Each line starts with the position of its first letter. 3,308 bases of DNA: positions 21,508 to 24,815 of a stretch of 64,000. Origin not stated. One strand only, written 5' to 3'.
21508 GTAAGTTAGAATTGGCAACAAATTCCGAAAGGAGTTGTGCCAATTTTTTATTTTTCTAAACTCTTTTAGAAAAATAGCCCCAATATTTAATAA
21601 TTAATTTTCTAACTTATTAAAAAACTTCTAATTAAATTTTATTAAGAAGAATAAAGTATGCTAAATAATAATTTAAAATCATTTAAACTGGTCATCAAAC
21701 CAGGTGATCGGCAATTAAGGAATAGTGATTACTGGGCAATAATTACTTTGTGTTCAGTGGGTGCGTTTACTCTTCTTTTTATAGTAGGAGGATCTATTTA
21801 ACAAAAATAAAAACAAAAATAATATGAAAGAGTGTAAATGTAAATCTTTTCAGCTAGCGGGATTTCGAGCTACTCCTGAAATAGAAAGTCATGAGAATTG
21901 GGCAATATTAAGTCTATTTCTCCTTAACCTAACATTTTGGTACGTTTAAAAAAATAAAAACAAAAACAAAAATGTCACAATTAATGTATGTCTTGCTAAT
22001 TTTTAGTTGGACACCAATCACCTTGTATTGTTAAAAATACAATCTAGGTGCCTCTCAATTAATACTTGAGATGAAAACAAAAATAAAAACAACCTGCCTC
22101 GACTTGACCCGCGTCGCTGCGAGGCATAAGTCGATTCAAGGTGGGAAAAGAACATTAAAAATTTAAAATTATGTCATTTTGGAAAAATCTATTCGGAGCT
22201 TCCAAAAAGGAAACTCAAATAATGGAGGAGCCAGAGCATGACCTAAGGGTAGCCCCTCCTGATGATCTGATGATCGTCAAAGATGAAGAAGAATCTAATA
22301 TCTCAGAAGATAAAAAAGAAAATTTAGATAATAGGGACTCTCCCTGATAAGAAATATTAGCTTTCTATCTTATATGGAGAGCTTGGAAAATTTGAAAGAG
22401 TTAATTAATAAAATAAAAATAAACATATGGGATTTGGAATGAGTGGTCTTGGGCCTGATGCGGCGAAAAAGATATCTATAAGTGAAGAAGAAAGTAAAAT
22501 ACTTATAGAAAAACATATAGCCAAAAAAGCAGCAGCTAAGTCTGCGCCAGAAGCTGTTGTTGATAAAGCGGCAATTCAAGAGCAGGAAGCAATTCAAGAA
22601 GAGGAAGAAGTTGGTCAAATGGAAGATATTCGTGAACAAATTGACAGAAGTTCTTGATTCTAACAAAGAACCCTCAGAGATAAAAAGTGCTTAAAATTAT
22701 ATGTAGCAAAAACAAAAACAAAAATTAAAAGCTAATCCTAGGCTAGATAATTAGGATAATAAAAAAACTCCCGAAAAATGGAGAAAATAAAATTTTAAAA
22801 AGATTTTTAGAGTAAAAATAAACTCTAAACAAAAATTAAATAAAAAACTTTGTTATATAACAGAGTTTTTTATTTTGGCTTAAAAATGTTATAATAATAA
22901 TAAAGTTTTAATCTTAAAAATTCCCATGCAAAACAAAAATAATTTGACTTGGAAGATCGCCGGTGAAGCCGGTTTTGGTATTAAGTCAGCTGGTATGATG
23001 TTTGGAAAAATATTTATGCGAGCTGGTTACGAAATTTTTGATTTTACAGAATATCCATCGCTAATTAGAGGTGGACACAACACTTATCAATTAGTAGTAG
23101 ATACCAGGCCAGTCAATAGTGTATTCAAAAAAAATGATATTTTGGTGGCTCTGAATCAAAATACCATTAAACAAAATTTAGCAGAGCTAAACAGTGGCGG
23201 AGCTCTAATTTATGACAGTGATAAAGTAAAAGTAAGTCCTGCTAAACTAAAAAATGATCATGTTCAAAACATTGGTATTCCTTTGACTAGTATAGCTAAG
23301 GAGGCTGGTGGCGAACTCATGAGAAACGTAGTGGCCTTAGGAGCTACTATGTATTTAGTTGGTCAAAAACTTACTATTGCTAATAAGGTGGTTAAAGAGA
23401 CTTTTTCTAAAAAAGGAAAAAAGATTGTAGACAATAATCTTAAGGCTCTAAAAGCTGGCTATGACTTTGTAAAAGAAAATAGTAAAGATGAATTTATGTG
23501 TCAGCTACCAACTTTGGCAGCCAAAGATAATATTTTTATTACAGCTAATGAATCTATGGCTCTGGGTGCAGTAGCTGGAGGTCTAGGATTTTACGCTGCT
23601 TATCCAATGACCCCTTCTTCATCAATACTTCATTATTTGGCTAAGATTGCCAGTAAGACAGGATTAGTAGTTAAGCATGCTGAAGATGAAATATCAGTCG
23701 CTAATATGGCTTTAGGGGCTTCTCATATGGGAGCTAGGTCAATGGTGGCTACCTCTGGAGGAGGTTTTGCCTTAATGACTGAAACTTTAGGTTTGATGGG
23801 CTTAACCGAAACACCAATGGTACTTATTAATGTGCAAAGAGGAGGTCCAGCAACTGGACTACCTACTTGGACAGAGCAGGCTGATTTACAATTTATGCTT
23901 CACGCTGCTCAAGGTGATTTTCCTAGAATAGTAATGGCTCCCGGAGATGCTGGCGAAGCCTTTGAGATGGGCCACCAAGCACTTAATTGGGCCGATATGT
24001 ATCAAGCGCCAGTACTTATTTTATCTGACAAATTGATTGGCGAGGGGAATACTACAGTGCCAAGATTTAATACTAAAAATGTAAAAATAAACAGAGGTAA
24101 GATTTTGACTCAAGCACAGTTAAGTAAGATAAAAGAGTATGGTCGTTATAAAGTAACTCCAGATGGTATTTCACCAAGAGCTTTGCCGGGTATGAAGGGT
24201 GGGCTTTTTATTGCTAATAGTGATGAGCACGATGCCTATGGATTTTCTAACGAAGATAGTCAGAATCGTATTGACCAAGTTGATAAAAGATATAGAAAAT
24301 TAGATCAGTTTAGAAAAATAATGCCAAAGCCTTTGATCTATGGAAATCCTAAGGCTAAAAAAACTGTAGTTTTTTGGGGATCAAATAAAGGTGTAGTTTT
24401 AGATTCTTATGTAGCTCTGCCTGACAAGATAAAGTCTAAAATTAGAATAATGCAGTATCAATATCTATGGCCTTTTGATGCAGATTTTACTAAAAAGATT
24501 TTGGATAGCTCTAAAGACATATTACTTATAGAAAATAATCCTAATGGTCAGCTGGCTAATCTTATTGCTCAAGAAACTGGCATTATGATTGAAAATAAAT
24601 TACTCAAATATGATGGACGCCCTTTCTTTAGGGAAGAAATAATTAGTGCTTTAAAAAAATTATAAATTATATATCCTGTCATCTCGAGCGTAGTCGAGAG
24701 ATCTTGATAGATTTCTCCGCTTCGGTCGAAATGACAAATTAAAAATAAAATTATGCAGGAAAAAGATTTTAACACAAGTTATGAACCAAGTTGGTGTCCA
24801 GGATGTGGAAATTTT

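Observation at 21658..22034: Tandem paralogous mini-ORFs (KSF...WAI + TM helix), each behind a (YAAAAA)n tract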

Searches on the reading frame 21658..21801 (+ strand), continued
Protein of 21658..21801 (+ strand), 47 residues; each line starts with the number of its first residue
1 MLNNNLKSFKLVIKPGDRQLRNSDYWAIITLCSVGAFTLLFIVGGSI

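Call 80: find_encoding_contigs(protein=P0057, flank=6000, max_places=2)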
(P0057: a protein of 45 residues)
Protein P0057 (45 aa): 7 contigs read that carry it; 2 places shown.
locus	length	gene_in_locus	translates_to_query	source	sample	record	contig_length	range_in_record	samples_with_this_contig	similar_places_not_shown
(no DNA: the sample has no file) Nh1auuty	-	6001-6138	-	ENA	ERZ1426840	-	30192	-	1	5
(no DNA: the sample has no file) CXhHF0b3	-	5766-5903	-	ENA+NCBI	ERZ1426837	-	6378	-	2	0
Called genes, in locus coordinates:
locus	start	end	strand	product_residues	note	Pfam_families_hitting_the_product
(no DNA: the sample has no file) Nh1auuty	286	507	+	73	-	-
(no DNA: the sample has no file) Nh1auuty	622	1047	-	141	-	-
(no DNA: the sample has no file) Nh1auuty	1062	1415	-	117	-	-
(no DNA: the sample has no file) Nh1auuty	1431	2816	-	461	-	PF00753:Lactamase_B, PF23023:Anti-Pycsar_Apyc1 (weak), PF12706:Lactamase_B_2 (weak), PF16661:Lactamase_B_6, PF10996:Beta-Casp, PF07521:RMMBL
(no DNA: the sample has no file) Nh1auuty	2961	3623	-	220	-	PF00578:AhpC-TSA, PF08534:Redoxin, PF10417:1-cysPrx_C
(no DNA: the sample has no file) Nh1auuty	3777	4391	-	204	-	PF00081:Sod_Fe_N, PF02777:Sod_Fe_C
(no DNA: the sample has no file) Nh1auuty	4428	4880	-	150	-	PF00578:AhpC-TSA, PF08534:Redoxin, PF13911:AhpC-TSA_2 (faint)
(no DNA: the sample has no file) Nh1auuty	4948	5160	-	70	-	PF06902:Fer4_19 (weak), PF13459:Fer4_15, PF13370:Fer4_13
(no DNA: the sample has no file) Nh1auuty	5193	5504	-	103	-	PF01371:Trp_repressor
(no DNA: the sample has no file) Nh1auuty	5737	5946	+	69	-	-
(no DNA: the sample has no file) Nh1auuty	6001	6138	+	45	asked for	-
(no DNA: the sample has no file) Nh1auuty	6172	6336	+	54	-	-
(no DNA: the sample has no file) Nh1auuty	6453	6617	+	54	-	-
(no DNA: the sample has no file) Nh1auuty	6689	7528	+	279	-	-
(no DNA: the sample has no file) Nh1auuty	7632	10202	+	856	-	PF19077:Big_13 (faint)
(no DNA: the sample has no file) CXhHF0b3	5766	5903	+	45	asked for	-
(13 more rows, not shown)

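Call 82: list_cluster_members(proteins=[window:21658-21798:+, window:21824-21946:+, window:21972-22031:+, window:22171-22344:+, window:22427-22654:+])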
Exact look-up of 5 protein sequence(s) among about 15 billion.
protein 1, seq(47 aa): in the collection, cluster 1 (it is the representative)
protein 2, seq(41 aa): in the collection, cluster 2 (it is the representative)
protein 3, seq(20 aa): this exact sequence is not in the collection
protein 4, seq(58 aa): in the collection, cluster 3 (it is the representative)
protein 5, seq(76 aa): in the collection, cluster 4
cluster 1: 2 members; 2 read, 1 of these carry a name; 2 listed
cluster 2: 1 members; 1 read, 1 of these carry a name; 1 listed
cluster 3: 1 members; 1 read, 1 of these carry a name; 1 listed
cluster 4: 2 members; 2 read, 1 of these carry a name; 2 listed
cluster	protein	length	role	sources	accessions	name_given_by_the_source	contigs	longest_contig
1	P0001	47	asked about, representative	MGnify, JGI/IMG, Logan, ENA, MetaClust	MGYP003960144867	CR=1 | hypothetical protein | \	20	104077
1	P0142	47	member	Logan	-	-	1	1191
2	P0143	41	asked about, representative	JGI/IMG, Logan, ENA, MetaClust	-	hypothetical protein | \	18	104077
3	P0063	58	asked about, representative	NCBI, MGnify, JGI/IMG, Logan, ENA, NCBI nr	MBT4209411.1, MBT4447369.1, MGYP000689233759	MAG: hypothetical protein HOE19_00610 [Candidatus Komeilibacteria bacterium] | FL=1 | hypothetical protein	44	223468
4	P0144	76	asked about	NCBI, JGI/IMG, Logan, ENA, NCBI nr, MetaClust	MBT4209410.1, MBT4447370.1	MAG: hypothetical protein HOE19_00605 [Candidatus Komeilibacteria bacterium] | hypothetical protein | hypothetical protein [Candidatus Komeilibacteria bacterium]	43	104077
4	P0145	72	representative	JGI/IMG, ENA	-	-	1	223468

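Call 89: find_related_loci(query=A2, collection=viral_contigs, flank=3000)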
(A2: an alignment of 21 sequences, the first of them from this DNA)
Query A2 (47 aa) in viral_contigs; peptide patterns used: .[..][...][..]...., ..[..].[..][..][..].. (x = any residue, [..] = any of these).
25 stretches matched a pattern, but none encodes a relative of the query by tblastn (E <= 1e-3).

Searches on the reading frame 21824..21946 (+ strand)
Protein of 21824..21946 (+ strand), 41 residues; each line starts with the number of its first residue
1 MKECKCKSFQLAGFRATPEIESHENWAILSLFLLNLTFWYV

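Call 24: search_protein_families(library=pfam, proteins=[window:21824-21946:+], max_evalue=10)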
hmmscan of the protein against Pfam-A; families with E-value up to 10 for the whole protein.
seq(41 aa): 0 families

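Call 25: search_protein_families(library=ncbifam, proteins=[window:21824-21946:+], max_evalue=10)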
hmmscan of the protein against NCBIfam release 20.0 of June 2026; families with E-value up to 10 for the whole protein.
seq(41 aa): 0 families

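Call 61: search_solved_structures(query=A3, max_evalue=10)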
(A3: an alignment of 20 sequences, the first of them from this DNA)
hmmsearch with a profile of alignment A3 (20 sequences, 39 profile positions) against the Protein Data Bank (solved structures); distinct sequences matched with E-value up to 10: 0.

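Call 63: search_protein_families(library=padloc, proteins=[window:21824-21946:+], max_evalue=1)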
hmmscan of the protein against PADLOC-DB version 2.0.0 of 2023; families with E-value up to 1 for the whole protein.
seq(41 aa): 0 families

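Call 64: search_protein_families(library=phrogs, proteins=[window:21824-21946:+], max_evalue=1)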
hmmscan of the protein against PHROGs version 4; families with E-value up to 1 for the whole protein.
seq(41 aa): 0 families

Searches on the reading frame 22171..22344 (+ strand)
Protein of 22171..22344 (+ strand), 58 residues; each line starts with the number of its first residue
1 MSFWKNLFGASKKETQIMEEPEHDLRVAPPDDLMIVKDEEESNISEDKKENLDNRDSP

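Call 24: search_protein_families(library=pfam, proteins=[window:22171-22344:+], max_evalue=10)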
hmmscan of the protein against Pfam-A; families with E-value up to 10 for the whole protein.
seq(58 aa): 0 families

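Call 25: search_protein_families(library=ncbifam, proteins=[window:22171-22344:+], max_evalue=10)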
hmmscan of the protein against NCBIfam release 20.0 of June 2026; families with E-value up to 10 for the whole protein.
seq(58 aa): 0 families

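Call 47: find_homologous_proteins(query=A6, max_evalue=1)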
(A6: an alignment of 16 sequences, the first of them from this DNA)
Query A6 (16 sequences) (58 aa, profile of the alignment): 79 proteins with E <= 1 among 884 candidates.
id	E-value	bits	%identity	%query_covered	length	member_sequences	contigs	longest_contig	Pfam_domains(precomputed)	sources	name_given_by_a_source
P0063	8.1e-25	105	100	100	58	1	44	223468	-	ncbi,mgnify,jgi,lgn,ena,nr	ncbi:MAG: hypothetical protein HOE19_00610 [Candidatus Komeilibacteria bacterium]|mgnify:FL=1|jgi:hy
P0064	1.1e-24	104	72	100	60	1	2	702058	-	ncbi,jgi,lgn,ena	ncbi:MAG: hypothetical protein WCS88_03570 [Patescibacteria group bacterium]|jgi:hypothetical protei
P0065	3.1e-24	103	98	100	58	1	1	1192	-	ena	-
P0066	4.0e-24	102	98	100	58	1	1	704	-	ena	-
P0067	6.1e-24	102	98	100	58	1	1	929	-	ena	-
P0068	1.8e-22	97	61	93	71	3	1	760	-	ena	-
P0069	2.8e-22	97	51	100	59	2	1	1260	-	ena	-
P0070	3.6e-22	96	65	100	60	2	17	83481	-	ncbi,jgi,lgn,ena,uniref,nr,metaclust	ncbi:MAG: hypothetical protein A2406_01435 [Candidatus Komeilibacteria bacterium RIFOXYC1_FULL_37_11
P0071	3.9e-22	96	62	100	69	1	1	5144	-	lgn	-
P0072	4.0e-22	96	73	100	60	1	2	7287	-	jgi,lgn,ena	-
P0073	3.2e-21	93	59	100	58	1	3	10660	-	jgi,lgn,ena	-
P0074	3.5e-21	93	50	100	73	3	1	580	-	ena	-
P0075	6.5e-21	92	62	91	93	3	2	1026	-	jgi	jgi:hypothetical protein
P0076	1.3e-20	91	53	100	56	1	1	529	-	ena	-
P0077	1.6e-20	91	52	100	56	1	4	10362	-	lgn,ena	-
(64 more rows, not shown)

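Call 56: predict_structure(alignment_id=A8)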
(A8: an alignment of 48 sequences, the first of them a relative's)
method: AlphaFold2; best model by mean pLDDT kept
length: 58 residues; sequences in the alignment: 48
mean_pLDDT: 63.3   pTM: 0.15
mean pLDDT of the five models: 63.3, 60.2, 59.4, 58.7, 56.6
residues with pLDDT >= 90: 0; 70-90: 15; 50-70: 43; < 50: 0
segments of 3 or more residues with pLDDT < 50: none
pLDDT, mean of each block of 10 residues (from residue 1): 59 60 69 68 55 69
secondary structure: DSSP gave nothing for this model
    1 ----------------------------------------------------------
elements in order:
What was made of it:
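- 22171..22347 (+): ORF4, 58 aa acidic protein (net charge -8). Motifs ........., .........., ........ and C-terminal NKDSP. AF2 predicts disorder, pLDDT 63, with no secondary structure (call 56).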

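Call 62: search_solved_structures(query=A8, max_evalue=10)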
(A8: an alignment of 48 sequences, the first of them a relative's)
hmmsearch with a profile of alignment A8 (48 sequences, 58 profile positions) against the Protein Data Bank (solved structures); distinct sequences matched with E-value up to 10: 0.

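Call 63: search_protein_families(library=padloc, proteins=[window:22171-22344:+], max_evalue=1)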
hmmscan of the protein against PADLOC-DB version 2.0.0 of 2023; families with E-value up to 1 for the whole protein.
seq(58 aa): 0 families

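Call 64: search_protein_families(library=phrogs, proteins=[window:22171-22344:+], max_evalue=1)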
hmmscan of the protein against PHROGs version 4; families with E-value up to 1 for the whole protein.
seq(58 aa): 0 families

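Call 90: find_related_loci(query=A6, collection=viral_contigs, flank=3000)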
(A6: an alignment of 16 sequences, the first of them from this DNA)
Query A6 (58 aa) in viral_contigs; peptide patterns used: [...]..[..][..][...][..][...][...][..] (x = any residue, [..] = any of these).
112 stretches matched a pattern, but none encodes a relative of the query by tblastn (E <= 1e-3).
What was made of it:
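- On Type I toxin-antitoxin system: None in viral contigs (calls 89, 90).
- Closest known: Type I toxins. Different: Not multicopy or mobile, and absent from viral contigs (calls 89, 90).
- Tried and rejected: No relatives in viral contigs (calls 89, 90).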

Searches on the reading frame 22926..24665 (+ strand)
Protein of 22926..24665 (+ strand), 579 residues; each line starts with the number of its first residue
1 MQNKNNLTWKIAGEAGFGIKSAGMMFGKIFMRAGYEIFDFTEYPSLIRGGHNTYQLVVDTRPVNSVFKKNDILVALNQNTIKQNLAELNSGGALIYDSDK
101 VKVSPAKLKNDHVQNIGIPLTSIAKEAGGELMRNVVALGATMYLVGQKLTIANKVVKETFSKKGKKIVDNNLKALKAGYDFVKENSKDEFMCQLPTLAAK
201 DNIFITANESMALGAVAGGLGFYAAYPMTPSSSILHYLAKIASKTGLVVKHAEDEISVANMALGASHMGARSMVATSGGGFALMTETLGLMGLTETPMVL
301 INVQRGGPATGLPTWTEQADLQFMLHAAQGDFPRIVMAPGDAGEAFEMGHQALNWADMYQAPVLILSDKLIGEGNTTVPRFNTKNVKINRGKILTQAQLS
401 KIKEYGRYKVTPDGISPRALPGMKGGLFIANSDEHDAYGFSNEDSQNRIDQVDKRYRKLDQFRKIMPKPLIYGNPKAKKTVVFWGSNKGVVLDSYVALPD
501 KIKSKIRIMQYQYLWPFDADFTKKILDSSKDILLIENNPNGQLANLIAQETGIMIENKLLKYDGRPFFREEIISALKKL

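Call 19: find_related_loci(query=window:22926-24665:+, collection=genome_contigs, flank=5000)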
Query window:22926-24665:+ (579 aa) in genome_contigs; peptide patterns used: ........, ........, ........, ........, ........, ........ (x = any residue, [..] = any of these).
226 stretches matched a pattern; 195 encode a relative of the query (tblastn E <= 1e-3); the best 80 are kept; 80 distinct loci.
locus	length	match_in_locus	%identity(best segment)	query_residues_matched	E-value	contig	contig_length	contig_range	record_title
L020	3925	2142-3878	91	1-579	0e+0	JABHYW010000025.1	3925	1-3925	MAG: Candidatus Komeilibacteria bacterium isolate SI047_bin69 k141_566657, whole genome shotgun sequence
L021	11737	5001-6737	83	1-579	0e+0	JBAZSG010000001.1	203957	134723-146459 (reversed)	MAG: Patescibacteria group bacterium isolate SO_2017_GW1_168 NODE_511_length_203957_cov_2.468974_OW334_2017, whole genom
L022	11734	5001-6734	82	2-579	0e+0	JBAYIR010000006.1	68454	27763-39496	MAG: Patescibacteria group bacterium isolate SO_2016_GW1_35 scaffold00868_OW334_2016, whole genome shotgun sequence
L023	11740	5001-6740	79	1-579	0e+0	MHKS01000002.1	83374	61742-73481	MAG: Candidatus Komeilibacteria bacterium RIFOXYD1_FULL_37_29 rifoxyd1_full_scaffold_166, whole genome shotgun sequence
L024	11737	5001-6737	74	1-579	0e+0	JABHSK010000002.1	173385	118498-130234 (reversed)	MAG: Candidatus Parcubacteria bacterium isolate SI039_bin36 k141_2263554, whole genome shotgun sequence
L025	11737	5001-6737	73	1-579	0e+0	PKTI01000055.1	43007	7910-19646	MAG: Candidatus Parcubacteria bacterium isolate BM519 sc_687, whole genome shotgun sequence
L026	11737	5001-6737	73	4-579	0e+0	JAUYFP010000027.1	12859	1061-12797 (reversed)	MAG: bacterium isolate C21_metabat.bin.20 C21_k141_289994, whole genome shotgun sequence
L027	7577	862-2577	71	5-576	0e+0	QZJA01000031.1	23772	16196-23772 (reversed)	MAG: Candidatus Parcubacteria bacterium isolate SURF_51 contig-100_3196_length_23772_read_count_2684964, whole genome sh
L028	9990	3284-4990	72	1-573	0e+0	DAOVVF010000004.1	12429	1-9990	MAG TPA_asm: Candidatus Parcubacteria bacterium isolate CSMAG_1698 CSMAG_1698_k141_2738553_length_12429_cov_7.0000, whol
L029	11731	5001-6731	68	1-577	0e+0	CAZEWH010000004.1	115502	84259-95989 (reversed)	MAG TPA_asm: uncultured Gammaproteobacteria bacterium isolate SRP077602_co5_241 genome assembly, contig: NODE_491_length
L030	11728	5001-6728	66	4-579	0e+0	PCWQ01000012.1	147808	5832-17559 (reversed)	MAG: Candidatus Komeilibacteria bacterium CG11_big_fil_rev_8_21_14_0_20_36_20 CG11_8_21_14_0.20_scaffold_65_c, whole gen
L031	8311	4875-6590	68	1-579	0e+0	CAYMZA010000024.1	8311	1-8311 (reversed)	MAG TPA_asm: uncultured Gammaproteobacteria bacterium isolate SRP200020_co3_139 genome assembly, contig: NODE_12020_leng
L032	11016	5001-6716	67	1-579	0e+0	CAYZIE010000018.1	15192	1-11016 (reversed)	MAG TPA_asm: uncultured Gammaproteobacteria bacterium isolate SRP200020_co5_182 genome assembly, contig: NODE_6064_lengt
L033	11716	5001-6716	68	1-576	0e+0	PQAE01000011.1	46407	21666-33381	MAG: Parcubacteria group bacterium isolate FeB_17 contig_7339, whole genome shotgun sequence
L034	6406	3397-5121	68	2-579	0e+0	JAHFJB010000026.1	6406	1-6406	MAG: Candidatus Parcubacteria bacterium isolate nzgw376 NODE_23724_length_6407_cov_2.517817, whole genome shotgun sequen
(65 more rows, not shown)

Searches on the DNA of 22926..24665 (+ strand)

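Call 74: search_rna_families(sources=[L021, L022, L023, L024, L025, L029, L030, L031, L036, L049, L100, L103], threshold=gathering)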
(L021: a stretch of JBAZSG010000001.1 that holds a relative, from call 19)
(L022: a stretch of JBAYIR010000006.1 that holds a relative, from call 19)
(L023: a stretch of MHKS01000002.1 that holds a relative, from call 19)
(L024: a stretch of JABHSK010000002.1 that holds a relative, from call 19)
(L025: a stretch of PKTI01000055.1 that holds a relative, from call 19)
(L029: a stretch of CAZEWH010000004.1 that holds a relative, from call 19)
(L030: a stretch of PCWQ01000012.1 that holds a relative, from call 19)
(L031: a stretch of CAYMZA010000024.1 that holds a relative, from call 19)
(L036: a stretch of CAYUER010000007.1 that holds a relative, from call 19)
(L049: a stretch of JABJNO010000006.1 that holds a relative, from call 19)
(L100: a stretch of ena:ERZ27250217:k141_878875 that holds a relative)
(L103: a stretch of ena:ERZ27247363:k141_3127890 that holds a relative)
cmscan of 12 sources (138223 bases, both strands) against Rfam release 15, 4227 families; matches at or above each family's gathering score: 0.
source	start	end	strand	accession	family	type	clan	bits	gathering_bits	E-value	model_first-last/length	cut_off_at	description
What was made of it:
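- Tried and rejected: Twelve related loci are also negative (call 74).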
